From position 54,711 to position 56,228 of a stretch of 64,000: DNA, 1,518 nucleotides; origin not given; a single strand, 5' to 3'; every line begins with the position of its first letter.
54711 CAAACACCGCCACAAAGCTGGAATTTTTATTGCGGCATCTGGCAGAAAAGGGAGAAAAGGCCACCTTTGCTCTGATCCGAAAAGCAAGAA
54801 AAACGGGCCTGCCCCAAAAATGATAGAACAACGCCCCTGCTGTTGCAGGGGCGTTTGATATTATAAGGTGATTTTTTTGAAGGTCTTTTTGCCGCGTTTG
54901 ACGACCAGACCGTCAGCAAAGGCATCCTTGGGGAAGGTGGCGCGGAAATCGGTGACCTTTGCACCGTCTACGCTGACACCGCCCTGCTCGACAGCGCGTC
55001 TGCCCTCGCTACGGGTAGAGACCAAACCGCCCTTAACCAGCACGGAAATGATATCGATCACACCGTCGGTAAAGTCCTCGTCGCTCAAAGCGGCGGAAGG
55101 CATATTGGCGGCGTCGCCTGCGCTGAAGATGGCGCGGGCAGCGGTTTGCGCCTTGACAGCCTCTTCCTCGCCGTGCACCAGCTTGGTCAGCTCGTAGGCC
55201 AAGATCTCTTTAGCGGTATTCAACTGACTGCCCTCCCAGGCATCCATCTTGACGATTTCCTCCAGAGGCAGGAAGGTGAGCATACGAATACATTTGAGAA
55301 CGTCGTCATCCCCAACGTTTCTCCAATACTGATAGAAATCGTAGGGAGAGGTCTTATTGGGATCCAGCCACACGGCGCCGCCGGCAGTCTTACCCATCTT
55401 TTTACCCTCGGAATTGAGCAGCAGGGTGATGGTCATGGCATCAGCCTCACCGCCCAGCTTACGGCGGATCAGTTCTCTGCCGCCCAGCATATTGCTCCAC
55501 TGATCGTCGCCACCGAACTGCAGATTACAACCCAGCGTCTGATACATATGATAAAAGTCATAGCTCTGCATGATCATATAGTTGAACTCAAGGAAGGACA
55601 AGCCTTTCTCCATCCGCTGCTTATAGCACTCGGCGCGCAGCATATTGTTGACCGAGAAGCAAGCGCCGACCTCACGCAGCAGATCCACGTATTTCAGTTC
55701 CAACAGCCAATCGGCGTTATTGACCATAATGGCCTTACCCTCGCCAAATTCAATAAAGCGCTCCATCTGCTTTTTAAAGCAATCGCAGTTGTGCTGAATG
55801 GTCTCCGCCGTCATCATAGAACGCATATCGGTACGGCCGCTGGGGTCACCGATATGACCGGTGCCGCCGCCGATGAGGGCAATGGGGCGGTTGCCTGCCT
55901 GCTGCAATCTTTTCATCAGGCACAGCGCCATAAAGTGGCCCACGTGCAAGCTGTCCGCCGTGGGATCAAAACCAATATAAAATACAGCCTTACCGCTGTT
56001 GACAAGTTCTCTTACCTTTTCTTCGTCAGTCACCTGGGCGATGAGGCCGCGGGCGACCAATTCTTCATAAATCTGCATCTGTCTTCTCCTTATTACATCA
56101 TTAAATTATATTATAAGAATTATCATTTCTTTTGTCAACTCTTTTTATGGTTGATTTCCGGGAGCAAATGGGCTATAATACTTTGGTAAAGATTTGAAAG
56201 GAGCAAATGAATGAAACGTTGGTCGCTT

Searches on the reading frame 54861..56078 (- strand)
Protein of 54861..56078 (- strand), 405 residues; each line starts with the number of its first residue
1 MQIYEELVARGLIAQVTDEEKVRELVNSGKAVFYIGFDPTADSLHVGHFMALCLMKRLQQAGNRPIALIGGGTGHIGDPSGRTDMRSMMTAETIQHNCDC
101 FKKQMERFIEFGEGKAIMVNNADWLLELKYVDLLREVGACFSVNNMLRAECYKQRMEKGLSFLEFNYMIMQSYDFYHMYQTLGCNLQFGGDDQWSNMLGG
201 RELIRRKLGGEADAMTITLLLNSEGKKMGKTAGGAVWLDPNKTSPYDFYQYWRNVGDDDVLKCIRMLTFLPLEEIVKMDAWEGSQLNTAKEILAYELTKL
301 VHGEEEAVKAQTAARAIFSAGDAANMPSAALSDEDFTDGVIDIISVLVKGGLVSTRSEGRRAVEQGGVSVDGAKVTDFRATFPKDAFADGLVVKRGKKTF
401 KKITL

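Call 20: find_encoding_contigs(protein=window:54861-56078:-, flank=10000, max_places=6)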
Protein window:54861-56078:- (405 aa): no gene with exactly this product is on record in the collection.

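Call 23: find_related_loci(query=window:54861-56078:-, collection=genome_contigs, flank=10000)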
Query window:54861-56078:- (405 aa) in genome_contigs; peptide patterns used: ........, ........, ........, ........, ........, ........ (x = any residue, [..] = any of these).
600 stretches matched a pattern (row limit reached: there are more); 599 encode a relative of the query (tblastn E <= 1e-3); the best 80 are kept; 80 distinct loci.
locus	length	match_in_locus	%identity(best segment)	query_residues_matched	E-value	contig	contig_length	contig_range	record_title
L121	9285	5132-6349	79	1-405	0e+0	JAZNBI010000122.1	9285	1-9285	MAG: Eubacteriales bacterium isolate T1900044742_TS20190208.MAGScoT_cleanbin_000037 SGB_2076_k141_2072064, whole genome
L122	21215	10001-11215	80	1-404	0e+0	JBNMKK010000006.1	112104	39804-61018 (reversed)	MAG: Coprococcus sp. isolate CM_BacCop1565.45 k141_420371_length_112104_cov_16.0675, whole genome shotgun sequence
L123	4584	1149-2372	82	1-405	0e+0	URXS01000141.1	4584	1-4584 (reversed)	uncultured Oscillibacter sp. isolate UMGS1448 genome assembly, contig: NODE_8571_length_4584_cov_7.799956, whole genome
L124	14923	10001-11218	79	1-405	0e+0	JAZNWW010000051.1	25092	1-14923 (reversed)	MAG: Acutalibacteraceae bacterium isolate T1900044782_TS20190248.MAGScoT_cleanbin_000002 SGB_2575_k141_1632765, whole ge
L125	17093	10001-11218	80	1-405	0e+0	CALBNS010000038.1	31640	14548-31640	MAG TPA_asm: uncultured Clostridia bacterium isolate SRR6425755_bin.62_CONCOCT_v1.1_MAG genome assembly, contig: ERZ1767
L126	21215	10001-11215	79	1-405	0e+0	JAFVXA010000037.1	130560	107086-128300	MAG: Oscillospiraceae bacterium isolate RGIG5472 Sheep_Colon-5__c574341, whole genome shotgun sequence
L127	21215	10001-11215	79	1-405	0e+0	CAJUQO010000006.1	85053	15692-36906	MAG TPA_asm: uncultured Lachnospiraceae bacterium isolate MGBC163510 genome assembly, contig: MGBC163510.6, whole genome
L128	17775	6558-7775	78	1-405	0e+0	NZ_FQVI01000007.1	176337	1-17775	Lactonifactor longoviformis DSM 17459, whole genome shotgun sequence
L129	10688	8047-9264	79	1-405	0e+0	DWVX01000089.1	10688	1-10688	MAG TPA_asm: Candidatus Mediterraneibacter excrementipullorum isolate ChiSjej6B24-3024 ChiSjej6B24M5__C90411_L10688_SAMN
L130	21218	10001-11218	78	1-405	0e+0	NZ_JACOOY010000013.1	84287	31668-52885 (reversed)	Dorea hominis strain NSJ-36 YM-YCFA-11_ctg013, whole genome shotgun sequence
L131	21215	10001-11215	78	1-405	0e+0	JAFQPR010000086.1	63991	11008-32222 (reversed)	MAG: Clostridia bacterium isolate RGIG2037 Goat_Colon-1__c700905, whole genome shotgun sequence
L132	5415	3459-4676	79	1-404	0e+0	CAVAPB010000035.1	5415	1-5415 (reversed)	Anaerovoracaceae bacterium isolate G02646-L1_cleanbin_000008 genome assembly, contig: Spades_G02646-L1_contig_5172, whol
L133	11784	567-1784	78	1-405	0e+0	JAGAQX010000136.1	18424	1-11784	MAG: Lachnospiraceae bacterium isolate RGIG8692 Water_deer_Colon-2__c201113, whole genome shotgun sequence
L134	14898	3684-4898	77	1-405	0e+0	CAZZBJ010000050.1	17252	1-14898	MAG TPA_asm: uncultured Mordavella sp. isolate SRP141132_co4_339 genome assembly, contig: NODE_3212_length_17252_cov_7.6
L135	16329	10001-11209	77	1-403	0e+0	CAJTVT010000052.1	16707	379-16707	MAG TPA_asm: uncultured Lachnospiraceae bacterium isolate MGBC116954 genome assembly, contig: MGBC116954.52, whole genom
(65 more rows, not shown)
